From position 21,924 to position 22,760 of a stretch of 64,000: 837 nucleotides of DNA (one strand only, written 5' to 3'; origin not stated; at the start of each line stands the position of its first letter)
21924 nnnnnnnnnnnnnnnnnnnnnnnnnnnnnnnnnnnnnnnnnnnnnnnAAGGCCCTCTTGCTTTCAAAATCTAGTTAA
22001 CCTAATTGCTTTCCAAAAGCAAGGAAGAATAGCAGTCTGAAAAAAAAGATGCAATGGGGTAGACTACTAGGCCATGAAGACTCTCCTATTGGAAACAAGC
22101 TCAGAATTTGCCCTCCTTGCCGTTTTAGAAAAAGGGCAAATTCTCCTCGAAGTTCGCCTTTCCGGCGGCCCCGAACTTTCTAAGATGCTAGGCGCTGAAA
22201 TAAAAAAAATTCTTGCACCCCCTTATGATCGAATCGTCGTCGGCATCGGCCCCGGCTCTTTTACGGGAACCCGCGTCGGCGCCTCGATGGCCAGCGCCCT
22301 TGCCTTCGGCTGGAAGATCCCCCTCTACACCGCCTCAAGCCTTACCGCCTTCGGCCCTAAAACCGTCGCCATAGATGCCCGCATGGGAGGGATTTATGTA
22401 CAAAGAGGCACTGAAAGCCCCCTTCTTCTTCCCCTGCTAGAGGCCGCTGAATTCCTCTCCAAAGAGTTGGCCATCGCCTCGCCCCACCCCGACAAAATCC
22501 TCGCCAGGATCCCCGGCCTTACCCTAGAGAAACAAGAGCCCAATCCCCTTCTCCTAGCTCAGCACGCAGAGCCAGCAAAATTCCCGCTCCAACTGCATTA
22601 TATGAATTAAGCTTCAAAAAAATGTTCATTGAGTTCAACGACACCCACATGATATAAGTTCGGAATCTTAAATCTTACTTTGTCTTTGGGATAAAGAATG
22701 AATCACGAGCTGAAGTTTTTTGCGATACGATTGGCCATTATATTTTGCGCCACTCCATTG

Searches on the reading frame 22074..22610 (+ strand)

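Call 77: search_protein_families(library=pfam, proteins=[window:22074-22610:+], max_evalue=0.00001)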
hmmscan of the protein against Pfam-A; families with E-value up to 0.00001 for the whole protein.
window:22074-22610:+ (178 aa): 1 family
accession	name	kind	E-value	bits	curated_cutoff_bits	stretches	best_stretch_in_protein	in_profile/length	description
PF00814.31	TsaD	-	1.4e-11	45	24.8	1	51-109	51-120/264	tRNA N6-adenosine threonylcarbamoyltransferase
